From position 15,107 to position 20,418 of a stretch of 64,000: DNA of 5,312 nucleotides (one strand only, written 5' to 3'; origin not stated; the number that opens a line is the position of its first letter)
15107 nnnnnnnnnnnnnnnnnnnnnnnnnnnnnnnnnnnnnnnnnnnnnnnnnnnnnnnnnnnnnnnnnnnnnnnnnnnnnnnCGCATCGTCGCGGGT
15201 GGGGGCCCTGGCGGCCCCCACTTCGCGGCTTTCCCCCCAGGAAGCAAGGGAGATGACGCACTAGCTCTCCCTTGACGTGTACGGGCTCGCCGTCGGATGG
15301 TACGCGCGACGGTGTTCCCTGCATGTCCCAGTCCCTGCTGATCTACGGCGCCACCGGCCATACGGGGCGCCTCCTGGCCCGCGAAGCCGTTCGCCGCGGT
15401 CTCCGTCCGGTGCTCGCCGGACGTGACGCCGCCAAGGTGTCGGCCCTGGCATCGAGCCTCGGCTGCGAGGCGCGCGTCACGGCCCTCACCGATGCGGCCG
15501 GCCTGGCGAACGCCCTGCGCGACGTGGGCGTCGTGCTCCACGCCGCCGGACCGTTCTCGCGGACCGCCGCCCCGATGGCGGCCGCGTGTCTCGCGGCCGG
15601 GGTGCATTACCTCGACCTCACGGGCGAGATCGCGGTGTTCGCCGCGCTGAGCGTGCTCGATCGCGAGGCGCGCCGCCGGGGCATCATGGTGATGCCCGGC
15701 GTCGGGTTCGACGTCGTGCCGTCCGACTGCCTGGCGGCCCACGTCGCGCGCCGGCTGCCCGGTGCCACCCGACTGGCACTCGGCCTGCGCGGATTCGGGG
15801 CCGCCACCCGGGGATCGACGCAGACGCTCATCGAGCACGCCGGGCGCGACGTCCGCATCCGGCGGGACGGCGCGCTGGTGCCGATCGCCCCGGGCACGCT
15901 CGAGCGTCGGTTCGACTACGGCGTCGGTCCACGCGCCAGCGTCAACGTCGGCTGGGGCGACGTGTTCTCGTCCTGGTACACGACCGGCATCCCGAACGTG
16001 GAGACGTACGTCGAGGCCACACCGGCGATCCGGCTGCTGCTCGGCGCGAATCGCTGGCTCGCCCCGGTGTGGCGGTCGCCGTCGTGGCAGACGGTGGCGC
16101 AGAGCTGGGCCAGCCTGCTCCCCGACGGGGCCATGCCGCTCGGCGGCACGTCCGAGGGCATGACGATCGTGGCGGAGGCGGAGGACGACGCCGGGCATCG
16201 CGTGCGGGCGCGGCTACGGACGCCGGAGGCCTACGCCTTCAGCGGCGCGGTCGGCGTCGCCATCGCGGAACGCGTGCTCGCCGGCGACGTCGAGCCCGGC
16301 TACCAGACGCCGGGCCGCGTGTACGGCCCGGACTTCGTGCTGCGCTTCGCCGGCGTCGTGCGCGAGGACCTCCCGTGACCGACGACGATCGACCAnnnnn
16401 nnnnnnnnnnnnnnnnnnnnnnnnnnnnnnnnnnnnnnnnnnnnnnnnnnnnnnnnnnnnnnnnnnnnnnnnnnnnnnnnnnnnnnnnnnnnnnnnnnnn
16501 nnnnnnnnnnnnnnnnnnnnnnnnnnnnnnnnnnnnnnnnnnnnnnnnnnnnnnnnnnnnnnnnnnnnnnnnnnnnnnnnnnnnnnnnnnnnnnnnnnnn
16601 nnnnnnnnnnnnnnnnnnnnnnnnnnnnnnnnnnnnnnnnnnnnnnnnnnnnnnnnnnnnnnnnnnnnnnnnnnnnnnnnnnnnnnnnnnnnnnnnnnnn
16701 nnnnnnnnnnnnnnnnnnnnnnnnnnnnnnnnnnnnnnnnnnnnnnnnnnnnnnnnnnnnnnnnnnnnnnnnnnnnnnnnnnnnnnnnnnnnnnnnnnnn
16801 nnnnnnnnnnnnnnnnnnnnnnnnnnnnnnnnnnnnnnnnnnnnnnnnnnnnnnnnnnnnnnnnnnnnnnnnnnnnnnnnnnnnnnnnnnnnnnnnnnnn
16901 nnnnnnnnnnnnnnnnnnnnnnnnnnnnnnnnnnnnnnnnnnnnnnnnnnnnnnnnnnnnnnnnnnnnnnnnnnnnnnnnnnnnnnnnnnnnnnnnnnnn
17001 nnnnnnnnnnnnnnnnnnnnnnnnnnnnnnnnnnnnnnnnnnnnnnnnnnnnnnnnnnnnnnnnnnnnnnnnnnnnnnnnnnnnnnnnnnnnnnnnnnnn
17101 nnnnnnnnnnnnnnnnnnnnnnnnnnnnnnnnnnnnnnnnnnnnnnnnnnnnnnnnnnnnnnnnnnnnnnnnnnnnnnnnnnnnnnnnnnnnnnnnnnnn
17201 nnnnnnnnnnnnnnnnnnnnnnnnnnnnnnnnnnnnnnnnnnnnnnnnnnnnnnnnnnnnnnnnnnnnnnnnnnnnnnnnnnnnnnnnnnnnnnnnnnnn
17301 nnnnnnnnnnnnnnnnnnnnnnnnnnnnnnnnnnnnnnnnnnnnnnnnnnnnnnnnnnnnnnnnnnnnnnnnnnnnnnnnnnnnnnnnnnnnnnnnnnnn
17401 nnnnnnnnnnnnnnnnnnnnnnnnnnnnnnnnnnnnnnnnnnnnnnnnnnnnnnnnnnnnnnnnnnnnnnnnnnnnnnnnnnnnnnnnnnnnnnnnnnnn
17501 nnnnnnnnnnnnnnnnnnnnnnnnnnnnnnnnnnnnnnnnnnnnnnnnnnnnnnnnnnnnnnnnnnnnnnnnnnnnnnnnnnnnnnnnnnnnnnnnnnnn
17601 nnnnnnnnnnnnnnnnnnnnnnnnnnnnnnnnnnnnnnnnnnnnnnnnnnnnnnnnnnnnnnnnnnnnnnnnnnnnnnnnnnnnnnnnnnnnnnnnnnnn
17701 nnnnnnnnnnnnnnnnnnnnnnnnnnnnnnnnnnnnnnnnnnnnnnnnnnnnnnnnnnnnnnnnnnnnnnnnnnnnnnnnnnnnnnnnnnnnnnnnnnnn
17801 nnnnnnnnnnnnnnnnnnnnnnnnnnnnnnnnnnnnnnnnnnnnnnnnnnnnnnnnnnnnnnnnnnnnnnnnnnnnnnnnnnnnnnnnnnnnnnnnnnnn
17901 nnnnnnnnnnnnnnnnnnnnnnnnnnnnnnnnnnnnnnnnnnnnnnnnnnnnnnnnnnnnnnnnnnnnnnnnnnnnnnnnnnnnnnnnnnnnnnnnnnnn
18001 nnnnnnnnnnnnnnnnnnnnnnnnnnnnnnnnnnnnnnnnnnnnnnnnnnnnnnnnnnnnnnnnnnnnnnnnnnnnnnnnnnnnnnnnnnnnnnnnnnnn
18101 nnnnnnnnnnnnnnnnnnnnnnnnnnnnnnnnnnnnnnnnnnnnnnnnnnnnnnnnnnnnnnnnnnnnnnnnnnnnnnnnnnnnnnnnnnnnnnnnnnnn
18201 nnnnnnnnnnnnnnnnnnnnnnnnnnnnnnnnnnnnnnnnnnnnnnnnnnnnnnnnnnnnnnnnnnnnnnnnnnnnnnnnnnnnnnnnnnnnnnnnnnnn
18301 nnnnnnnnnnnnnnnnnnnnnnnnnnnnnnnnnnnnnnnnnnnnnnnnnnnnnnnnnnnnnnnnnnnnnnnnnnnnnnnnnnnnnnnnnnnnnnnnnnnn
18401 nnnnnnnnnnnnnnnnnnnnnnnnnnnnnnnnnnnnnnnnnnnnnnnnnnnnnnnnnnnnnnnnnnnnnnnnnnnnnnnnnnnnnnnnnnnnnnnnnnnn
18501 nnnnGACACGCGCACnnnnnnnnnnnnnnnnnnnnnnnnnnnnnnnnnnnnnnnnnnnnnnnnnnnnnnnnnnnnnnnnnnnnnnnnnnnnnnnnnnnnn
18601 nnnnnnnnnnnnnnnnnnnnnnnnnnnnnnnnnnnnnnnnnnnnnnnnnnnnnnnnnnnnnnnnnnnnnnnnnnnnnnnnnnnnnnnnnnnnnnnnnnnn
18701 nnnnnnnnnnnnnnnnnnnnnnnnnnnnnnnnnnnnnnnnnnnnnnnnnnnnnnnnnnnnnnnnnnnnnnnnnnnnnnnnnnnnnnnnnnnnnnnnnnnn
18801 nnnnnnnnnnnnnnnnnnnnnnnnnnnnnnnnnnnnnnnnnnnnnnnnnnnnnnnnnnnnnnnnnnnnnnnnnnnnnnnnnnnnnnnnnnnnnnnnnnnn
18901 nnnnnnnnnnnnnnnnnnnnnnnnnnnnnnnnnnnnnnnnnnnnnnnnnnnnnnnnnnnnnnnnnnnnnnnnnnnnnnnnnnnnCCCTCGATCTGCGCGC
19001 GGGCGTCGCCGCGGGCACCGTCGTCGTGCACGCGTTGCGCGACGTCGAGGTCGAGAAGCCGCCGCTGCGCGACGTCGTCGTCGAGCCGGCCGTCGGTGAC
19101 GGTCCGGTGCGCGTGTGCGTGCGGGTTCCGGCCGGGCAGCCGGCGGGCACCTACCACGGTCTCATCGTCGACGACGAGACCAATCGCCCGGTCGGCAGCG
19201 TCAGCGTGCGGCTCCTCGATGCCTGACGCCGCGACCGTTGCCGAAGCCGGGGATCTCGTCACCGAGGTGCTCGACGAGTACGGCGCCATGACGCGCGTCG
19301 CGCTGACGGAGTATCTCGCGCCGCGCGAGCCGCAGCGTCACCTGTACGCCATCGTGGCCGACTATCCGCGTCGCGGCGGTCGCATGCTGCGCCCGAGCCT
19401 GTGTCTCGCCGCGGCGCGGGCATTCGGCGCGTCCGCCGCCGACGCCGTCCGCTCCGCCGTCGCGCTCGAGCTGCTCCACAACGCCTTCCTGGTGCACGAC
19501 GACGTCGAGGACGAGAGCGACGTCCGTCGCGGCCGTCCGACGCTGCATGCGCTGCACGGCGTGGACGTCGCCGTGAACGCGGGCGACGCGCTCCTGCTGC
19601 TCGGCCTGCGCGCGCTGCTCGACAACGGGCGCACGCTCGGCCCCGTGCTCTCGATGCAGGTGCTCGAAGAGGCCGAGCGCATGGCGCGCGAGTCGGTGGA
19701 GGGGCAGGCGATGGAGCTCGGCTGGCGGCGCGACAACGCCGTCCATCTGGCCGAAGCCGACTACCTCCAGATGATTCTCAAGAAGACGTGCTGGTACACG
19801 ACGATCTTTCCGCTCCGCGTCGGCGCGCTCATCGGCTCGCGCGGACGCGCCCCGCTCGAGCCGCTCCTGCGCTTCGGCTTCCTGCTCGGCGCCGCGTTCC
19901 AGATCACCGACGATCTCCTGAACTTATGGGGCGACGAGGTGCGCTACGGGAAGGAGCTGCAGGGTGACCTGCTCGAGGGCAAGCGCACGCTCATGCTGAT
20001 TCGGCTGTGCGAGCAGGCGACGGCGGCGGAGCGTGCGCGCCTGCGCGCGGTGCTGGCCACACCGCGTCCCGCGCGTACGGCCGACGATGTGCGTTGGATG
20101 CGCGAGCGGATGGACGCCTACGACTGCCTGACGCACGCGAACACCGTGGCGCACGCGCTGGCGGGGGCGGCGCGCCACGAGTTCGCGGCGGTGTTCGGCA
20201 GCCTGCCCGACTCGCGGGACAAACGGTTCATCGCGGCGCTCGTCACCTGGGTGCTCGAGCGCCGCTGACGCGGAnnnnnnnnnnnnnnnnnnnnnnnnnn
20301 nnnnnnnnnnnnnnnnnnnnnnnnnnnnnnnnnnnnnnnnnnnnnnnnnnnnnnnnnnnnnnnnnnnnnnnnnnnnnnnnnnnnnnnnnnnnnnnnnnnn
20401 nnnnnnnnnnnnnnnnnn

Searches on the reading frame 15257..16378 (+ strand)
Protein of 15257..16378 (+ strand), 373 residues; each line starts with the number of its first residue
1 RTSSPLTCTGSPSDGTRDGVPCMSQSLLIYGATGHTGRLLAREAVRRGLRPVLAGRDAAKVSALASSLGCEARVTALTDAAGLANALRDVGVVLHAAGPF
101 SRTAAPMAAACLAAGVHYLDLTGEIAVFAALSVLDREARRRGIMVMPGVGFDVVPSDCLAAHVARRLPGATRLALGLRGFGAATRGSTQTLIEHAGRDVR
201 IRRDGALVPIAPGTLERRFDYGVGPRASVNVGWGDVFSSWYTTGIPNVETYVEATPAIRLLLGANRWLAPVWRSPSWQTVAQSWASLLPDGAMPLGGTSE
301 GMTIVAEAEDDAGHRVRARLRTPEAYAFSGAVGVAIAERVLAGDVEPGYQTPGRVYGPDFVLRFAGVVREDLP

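Call 25: search_protein_families(library=pfam, proteins=[window:15257-16378:+], max_evalue=0.001)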
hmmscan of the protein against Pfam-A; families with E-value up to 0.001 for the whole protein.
window:15257-16378:+ (373 aa): 2 families
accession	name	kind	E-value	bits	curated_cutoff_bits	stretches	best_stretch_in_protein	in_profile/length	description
PF03435.24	Sacchrp_dh_NADP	-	3.6e-12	47.2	25.1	1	28-146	2-129/129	Saccharopine dehydrogenase NADP binding domain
PF13460.12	NAD_binding_10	-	4.8e-10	40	27.2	1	31-117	1-91/184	NAD(P)H-binding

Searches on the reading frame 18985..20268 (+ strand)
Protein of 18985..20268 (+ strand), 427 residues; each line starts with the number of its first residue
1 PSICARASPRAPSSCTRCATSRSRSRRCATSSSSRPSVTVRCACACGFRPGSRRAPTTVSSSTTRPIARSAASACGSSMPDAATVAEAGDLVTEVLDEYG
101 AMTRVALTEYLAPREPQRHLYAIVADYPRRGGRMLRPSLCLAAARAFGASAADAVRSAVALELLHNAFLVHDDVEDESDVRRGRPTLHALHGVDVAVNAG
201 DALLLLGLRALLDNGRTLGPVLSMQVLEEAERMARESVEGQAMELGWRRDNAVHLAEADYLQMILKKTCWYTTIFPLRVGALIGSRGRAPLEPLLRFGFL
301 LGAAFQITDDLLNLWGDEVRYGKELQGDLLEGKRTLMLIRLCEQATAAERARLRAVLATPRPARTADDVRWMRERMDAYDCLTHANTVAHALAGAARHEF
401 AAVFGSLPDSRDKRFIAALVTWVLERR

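Call 25: search_protein_families(library=pfam, proteins=[window:18985-20268:+], max_evalue=0.001)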
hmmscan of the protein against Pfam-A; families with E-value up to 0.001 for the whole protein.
window:18985-20268:+ (427 aa): 1 family
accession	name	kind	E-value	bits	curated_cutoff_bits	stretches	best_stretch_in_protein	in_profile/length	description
PF00348.22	polyprenyl_synt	-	4.4e-57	193.6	27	1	119-362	3-238/251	Polyprenyl synthetase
